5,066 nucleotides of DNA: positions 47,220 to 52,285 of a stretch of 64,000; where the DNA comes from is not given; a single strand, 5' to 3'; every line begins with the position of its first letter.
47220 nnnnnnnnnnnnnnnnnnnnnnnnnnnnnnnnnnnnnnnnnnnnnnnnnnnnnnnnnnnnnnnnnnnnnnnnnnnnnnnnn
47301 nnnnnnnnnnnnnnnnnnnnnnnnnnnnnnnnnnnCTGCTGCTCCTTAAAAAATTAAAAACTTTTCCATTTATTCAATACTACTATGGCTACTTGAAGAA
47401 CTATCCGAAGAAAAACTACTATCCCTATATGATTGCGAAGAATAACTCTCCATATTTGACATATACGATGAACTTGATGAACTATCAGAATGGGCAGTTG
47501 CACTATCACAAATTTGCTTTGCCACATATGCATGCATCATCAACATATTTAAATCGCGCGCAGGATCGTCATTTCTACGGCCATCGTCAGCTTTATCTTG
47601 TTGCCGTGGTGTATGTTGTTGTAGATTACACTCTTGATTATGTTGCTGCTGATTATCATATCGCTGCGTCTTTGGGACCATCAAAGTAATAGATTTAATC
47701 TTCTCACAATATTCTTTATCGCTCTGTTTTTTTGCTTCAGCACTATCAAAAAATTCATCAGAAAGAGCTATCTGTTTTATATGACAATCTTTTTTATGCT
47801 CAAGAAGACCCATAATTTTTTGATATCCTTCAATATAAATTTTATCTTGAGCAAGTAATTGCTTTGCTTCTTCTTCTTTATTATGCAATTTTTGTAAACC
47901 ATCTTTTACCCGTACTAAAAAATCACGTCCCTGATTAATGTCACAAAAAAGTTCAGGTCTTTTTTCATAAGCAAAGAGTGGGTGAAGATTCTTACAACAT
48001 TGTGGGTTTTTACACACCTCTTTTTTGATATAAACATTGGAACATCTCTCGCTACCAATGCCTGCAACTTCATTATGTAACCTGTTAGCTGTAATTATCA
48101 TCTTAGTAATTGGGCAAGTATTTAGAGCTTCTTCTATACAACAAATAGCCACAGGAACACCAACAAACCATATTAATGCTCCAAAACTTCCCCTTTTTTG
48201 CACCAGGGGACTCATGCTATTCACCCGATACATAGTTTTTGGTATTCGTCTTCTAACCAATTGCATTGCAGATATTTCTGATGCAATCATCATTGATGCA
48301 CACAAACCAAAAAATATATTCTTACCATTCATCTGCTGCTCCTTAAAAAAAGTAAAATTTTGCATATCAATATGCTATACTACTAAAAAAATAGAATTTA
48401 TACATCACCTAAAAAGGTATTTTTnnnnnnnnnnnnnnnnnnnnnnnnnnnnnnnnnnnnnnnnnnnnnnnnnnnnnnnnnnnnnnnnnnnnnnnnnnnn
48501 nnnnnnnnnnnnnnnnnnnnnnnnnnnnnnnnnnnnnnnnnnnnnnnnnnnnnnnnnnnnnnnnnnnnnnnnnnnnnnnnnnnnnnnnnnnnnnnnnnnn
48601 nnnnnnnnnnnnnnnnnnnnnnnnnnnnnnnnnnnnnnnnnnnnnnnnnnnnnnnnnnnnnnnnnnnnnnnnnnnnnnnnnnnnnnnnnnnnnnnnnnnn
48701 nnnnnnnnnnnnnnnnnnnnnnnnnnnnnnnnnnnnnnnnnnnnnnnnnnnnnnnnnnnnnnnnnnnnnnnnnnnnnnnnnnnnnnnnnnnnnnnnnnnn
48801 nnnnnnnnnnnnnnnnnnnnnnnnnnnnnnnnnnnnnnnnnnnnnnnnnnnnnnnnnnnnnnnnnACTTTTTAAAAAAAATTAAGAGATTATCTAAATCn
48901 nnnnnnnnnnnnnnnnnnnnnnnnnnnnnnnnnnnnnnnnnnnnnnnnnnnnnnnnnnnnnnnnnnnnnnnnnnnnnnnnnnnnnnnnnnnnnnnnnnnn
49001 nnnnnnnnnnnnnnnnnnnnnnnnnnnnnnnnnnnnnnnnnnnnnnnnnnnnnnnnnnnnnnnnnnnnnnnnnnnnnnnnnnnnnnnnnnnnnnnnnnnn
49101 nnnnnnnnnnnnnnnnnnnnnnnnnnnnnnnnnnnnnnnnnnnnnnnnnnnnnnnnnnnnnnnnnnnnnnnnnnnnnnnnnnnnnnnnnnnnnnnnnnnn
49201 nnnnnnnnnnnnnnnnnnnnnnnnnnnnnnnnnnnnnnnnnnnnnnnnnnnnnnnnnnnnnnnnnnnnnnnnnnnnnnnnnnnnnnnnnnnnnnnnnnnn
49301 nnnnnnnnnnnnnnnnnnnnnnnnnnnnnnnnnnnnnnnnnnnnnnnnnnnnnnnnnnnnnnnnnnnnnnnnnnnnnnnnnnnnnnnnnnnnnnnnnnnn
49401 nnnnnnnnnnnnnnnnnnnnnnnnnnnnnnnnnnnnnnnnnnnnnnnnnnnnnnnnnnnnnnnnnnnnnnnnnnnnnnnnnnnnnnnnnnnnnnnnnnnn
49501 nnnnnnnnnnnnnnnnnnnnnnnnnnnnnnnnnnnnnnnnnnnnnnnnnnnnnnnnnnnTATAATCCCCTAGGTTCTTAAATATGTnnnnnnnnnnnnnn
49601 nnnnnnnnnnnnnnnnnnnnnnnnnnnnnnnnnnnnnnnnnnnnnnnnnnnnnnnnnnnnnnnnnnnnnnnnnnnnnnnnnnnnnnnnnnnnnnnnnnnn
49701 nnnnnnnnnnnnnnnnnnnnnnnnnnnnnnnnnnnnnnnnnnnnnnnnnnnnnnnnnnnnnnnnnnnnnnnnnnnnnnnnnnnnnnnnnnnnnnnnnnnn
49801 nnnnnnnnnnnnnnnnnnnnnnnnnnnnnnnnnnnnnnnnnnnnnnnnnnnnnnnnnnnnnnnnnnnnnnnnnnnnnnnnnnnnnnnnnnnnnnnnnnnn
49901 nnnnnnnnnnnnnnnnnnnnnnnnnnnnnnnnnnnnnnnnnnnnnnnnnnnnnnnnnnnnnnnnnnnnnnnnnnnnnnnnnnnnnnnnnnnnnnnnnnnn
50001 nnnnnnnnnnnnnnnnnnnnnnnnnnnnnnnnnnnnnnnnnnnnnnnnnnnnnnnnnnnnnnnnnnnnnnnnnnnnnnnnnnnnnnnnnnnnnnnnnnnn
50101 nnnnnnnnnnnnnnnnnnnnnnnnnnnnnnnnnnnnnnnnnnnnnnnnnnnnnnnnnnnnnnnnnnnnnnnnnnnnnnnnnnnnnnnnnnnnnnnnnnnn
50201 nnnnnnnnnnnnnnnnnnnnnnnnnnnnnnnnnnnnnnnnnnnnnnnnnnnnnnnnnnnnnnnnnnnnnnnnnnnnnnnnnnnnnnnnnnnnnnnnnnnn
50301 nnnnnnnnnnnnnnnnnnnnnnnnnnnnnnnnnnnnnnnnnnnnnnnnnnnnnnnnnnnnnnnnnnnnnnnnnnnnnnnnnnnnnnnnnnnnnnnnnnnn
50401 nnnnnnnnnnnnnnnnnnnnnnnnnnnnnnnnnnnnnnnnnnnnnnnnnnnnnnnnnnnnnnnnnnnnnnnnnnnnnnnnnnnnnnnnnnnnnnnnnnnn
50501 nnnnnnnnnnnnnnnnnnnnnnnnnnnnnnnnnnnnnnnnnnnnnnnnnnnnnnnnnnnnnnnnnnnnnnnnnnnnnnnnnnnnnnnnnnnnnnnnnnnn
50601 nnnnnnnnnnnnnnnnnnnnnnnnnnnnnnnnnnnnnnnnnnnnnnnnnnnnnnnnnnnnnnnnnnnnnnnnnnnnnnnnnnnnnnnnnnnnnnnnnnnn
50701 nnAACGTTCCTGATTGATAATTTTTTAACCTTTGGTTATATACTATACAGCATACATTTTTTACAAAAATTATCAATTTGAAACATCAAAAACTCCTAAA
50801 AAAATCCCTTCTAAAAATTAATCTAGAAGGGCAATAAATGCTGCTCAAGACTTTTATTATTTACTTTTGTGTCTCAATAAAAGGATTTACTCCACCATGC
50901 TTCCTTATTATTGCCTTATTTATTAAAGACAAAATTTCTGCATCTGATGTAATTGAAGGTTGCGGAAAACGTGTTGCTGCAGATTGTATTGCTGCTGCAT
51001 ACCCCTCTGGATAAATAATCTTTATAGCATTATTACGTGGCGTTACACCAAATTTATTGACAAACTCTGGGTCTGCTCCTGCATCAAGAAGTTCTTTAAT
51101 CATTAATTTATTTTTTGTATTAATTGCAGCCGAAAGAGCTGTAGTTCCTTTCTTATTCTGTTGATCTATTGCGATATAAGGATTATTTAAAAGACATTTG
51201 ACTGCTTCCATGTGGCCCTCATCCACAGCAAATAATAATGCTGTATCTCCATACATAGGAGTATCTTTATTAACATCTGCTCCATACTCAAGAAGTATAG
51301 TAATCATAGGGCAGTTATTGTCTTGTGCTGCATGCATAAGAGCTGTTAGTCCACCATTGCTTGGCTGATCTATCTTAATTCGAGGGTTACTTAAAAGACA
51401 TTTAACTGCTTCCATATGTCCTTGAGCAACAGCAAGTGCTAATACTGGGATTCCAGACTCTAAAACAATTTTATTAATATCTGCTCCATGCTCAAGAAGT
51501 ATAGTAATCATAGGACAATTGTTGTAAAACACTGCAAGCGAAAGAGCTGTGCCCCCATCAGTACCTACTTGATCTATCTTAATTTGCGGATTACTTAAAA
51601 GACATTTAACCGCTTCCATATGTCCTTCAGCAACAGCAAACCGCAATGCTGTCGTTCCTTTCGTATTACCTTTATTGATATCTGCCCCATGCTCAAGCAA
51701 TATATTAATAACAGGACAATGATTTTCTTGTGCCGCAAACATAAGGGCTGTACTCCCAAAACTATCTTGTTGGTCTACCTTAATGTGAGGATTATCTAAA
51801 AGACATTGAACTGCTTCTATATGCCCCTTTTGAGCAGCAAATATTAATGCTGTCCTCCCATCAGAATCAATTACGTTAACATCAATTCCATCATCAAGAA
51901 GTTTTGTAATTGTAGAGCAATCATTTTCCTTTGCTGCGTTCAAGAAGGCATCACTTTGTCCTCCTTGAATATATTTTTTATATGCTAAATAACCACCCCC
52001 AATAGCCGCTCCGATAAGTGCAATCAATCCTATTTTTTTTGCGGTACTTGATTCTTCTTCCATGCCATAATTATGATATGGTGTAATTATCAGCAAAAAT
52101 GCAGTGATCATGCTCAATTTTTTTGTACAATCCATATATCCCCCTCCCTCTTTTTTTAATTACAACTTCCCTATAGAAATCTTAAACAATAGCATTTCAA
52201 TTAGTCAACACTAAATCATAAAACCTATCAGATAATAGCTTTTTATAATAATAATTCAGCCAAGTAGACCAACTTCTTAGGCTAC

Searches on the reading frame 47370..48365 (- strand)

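Call 63: search_protein_families(library=pfam, proteins=[window:47370-48365:-], max_evalue=0.01)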
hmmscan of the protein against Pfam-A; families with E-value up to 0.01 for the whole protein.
window:47370-48365:- (331 aa): 1 family
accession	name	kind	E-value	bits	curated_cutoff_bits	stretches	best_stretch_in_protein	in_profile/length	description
PF21014.2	Slowpoke_C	-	0.0082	16.7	24.2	0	168-242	18-91/121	Ca2+-activated K+ channel Slowpoke, TrkA_C like domain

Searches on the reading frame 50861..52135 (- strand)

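Call 17: search_protein_families(library=pfam, proteins=[window:50861-52135:-], max_evalue=0.1)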
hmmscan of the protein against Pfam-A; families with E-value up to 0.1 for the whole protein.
window:50861-52135:- (424 aa): 12 families
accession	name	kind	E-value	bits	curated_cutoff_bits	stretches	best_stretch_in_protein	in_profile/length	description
PF12796.13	Ank_2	-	9.6e-56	186.8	27.3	4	66-155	3-88/90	Ankyrin repeats (3 copies)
PF00023.36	Ank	-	1.2e-46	154.4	21.1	7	127-157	2-32/33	Ankyrin repeat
PF13606.12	Ank_3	-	1.3e-39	129.5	22.3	5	127-154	2-29/30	Ankyrin repeat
PF13637.12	Ank_4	-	2.2e-39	133.1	22.7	6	67-113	4-50/50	Ankyrin repeats (many copies)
PF13857.12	Ank_5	-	4e-30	104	27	4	112-167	1-56/56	Ankyrin repeats (many copies)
PF24521.3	Ank_KRIT1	-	2e-10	41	80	3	65-150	23-108/149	KRIT1 ankyrin-repeats domain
PF23745.1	ANK_LRRK2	-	2.8e-10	40.6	27.5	2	265-351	34-114/130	LRRK2 ANK repeat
PF06128.16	Shigella_OspC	-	0.0029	17.9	25.6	0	297-354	226-286/292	Shigella flexneri OspC protein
PF18819.6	MuF_C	-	0.0046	17.5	27.6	0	305-346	13-55/103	Phage MuF-C-terminal domain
PF13362.12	Toprim_3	-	0.051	14.5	27.2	0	191-228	56-93/95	Toprim domain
PF04486.18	SchA_CurD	-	0.051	14.2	24.2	0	162-212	4-59/119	SchA/CurD like domain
PF07571.19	TAF6_C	-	0.058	13.6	27.1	0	167-189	64-86/184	TAF6 C-terminal HEAT repeat domain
